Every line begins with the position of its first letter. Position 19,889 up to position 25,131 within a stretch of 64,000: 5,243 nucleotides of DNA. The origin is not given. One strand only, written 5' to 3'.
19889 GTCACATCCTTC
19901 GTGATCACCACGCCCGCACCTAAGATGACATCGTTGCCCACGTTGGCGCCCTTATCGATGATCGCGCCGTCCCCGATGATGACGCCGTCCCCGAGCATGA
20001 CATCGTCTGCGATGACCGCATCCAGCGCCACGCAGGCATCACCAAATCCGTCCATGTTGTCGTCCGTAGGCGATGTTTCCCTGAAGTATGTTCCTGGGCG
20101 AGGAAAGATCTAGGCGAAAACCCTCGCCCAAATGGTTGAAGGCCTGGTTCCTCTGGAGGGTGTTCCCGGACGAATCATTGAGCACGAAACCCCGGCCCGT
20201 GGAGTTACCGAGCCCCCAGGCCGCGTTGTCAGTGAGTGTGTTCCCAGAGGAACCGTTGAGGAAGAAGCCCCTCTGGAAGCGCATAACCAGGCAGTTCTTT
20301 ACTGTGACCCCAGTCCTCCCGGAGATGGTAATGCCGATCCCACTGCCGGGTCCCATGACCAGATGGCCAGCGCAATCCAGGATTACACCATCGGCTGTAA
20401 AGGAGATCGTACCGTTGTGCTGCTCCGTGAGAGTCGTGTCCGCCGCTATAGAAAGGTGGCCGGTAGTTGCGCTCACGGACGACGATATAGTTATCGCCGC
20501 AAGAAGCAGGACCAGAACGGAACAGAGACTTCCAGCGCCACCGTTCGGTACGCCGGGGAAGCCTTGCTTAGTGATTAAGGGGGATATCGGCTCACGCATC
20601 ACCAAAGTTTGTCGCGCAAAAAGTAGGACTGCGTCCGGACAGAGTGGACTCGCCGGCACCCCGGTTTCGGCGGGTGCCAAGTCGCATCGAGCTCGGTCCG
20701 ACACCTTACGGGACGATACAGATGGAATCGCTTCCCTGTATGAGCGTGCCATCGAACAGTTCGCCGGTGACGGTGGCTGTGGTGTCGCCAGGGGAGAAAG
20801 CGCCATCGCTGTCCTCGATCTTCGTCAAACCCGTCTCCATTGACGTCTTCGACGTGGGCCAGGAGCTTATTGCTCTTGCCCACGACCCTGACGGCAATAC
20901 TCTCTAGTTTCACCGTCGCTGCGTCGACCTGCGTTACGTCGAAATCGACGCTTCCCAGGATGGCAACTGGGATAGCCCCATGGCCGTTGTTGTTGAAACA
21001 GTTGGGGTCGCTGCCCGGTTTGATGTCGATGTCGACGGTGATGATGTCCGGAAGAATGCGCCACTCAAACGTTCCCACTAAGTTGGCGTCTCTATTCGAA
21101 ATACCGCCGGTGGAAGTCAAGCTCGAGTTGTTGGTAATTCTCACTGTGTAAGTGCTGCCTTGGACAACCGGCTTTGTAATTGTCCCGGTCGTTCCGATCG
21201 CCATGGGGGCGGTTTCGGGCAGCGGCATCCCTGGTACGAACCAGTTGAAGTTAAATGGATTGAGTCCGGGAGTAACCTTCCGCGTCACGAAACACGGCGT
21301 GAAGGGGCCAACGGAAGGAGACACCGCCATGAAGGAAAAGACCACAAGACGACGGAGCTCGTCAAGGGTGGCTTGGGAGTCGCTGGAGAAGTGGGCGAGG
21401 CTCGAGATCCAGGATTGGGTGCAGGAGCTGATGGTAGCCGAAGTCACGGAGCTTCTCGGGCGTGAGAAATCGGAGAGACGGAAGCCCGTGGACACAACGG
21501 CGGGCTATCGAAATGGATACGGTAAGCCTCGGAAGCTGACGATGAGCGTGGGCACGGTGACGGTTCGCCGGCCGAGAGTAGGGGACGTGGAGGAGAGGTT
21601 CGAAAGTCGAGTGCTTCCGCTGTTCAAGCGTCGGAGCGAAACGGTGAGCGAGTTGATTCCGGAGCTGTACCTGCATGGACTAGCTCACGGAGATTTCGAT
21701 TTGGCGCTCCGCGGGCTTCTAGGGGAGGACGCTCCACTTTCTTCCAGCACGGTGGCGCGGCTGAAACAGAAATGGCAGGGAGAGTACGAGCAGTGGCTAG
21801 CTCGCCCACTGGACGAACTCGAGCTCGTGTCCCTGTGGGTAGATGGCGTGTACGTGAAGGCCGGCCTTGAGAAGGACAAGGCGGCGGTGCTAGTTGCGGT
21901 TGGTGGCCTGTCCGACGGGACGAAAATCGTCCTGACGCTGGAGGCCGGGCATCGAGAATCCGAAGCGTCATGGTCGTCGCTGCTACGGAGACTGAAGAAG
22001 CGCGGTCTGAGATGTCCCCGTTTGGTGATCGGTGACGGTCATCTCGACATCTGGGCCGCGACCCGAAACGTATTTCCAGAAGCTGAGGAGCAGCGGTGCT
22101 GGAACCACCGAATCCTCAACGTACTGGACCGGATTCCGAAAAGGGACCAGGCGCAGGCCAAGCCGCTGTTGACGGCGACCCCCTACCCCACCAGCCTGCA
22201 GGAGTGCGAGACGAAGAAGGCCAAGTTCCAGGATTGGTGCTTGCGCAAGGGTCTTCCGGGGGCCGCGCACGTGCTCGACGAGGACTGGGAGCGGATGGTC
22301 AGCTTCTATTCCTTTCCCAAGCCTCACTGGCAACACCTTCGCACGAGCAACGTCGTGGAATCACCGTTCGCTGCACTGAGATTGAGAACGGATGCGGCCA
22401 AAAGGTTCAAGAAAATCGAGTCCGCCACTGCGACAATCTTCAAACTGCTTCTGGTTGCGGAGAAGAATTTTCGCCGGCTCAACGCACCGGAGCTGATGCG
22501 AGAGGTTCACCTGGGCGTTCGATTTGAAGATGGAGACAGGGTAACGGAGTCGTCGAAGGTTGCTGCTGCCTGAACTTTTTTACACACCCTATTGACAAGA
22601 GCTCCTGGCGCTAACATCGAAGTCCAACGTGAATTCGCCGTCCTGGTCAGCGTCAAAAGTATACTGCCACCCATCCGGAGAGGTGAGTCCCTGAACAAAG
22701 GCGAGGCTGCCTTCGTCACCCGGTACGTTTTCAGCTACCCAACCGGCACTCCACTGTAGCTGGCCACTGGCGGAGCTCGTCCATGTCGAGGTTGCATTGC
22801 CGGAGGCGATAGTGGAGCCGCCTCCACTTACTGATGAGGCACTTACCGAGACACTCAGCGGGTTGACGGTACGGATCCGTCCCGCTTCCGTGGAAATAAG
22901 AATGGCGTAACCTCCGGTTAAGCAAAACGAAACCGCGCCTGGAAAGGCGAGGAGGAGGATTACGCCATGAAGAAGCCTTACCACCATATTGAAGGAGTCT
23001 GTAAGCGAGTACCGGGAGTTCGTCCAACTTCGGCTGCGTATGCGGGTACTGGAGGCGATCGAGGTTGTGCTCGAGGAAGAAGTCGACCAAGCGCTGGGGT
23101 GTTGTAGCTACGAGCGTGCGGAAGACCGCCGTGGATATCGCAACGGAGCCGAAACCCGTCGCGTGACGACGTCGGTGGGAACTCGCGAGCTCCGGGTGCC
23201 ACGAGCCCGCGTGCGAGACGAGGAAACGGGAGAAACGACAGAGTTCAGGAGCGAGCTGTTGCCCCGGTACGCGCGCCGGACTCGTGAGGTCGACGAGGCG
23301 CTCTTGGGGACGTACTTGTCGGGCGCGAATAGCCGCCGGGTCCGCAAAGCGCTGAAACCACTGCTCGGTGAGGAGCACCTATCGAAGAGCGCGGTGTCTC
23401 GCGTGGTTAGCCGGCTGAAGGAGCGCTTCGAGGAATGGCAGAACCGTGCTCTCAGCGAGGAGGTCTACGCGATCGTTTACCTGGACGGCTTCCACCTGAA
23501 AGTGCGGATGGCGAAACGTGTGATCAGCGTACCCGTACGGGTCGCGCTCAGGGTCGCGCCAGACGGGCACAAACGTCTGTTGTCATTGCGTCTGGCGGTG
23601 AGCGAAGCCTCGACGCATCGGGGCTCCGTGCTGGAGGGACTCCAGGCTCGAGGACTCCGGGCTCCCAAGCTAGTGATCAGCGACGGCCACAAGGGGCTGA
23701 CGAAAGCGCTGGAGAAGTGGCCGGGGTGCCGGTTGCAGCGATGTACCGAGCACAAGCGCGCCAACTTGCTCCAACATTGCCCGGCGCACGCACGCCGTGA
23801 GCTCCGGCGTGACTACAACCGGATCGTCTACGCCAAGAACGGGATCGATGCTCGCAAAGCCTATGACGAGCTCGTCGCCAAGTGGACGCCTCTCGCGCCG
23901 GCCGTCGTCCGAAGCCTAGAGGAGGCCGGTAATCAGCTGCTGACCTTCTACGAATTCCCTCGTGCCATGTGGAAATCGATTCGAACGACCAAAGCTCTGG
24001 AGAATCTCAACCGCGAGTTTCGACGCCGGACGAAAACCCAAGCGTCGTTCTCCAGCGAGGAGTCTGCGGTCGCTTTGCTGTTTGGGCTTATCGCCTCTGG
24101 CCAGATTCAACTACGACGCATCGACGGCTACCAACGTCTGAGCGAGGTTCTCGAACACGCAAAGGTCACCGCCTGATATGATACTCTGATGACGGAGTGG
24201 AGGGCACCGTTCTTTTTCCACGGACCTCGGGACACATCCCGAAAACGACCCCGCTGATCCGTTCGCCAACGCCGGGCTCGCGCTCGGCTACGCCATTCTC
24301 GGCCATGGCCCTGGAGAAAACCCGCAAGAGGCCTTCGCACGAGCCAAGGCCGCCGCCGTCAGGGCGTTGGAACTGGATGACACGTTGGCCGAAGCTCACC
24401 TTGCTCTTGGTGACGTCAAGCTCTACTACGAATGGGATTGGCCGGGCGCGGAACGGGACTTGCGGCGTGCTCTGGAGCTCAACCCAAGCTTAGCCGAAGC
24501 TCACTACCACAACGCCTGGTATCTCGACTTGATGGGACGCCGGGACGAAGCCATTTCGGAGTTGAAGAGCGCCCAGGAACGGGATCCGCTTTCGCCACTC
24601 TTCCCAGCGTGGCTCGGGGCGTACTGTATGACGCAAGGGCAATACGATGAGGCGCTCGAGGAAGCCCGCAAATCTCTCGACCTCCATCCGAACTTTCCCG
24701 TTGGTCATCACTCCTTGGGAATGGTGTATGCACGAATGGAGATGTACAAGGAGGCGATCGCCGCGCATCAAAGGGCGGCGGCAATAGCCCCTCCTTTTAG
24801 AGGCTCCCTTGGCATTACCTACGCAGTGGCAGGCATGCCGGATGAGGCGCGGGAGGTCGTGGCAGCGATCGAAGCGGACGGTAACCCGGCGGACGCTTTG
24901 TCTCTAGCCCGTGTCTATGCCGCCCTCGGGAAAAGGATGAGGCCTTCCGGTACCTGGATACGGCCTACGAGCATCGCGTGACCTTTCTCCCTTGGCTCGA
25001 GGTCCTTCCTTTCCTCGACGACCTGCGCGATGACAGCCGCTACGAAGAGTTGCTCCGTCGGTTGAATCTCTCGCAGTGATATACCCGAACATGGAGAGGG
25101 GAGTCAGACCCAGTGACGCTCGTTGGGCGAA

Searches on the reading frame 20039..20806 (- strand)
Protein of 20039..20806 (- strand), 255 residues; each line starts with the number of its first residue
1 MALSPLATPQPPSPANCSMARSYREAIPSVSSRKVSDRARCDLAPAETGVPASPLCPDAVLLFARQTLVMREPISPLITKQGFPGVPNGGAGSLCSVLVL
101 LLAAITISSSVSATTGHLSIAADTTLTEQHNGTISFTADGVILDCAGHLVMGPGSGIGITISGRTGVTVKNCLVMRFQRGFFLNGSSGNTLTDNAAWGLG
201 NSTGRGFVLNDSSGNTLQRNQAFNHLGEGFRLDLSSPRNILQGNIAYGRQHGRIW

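Call 43: search_protein_families(library=pfam, proteins=[window:20039-20806:-], max_evalue=0.001)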
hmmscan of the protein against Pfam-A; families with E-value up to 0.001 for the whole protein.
window:20039-20806:- (255 aa): 2 families
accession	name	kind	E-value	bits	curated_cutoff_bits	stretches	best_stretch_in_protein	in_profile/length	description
PF05048.19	NosD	-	2e-10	40.9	23.6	1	130-251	30-151/212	Periplasmic copper-binding protein (NosD)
PF13229.12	Beta_helix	-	2.2e-09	37.6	25.9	1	154-248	44-136/158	Right handed beta helix region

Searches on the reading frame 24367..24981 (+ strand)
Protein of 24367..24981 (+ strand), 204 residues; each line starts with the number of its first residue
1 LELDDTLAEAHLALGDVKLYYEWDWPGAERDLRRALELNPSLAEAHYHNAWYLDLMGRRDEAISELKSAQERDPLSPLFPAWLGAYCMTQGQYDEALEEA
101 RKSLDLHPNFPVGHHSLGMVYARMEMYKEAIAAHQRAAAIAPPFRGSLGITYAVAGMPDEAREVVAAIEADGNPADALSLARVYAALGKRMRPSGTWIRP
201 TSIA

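Call 44: search_protein_families(library=pfam, proteins=[window:24367-24981:+], max_evalue=0.001)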
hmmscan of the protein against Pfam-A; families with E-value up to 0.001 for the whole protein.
window:24367-24981:+ (204 aa): 14 families
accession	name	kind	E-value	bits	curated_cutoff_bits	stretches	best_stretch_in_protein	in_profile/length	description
PF07719.23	TPR_2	-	3.2e-21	74.1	27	1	82-109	6-33/34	Tetratricopeptide repeat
PF00515.34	TPR_1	-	5.6e-19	67.5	27.8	1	114-142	4-32/34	Tetratricopeptide repeat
PF13414.12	TPR_11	-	3.9e-14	52.5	26.8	1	89-124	6-41/42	TPR repeat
PF13431.12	TPR_17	-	9.2e-13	47.8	24.4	0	101-131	3-33/34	Tetratricopeptide repeat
PF13428.12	TPR_14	-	1.1e-12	47.8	23.5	0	82-111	6-35/44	Tetratricopeptide repeat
PF14559.12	TPR_19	-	3.1e-12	47.1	25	1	24-77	6-59/68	Tetratricopeptide repeat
PF13181.12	TPR_8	-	1.8e-11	43.6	25.7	0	115-142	5-32/34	Tetratricopeptide repeat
PF13432.12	TPR_16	-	5.3e-09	36.8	32.7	1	56-109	10-63/65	Tetratricopeptide repeat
PF13424.12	TPR_12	-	9.6e-09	35.8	30.1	1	83-141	9-75/77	Tetratricopeptide repeat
PF07721.20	TPR_4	-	1.8e-08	34.6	27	0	144-165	3-24/26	Tetratricopeptide repeat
PF13176.12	TPR_7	-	5e-07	29.7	27.9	0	115-142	3-30/36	Tetratricopeptide repeat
PF13374.12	TPR_10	-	5e-05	23.6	27.5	0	88-107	13-32/42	Tetratricopeptide repeat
PF13174.12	TPR_6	-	8.4e-05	23.4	26.3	0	50-76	7-33/33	Tetratricopeptide repeat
PF12895.13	ANAPC3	-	0.00091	19.9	27.2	0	82-134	28-79/82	Anaphase-promoting complex, cyclosome, subunit 3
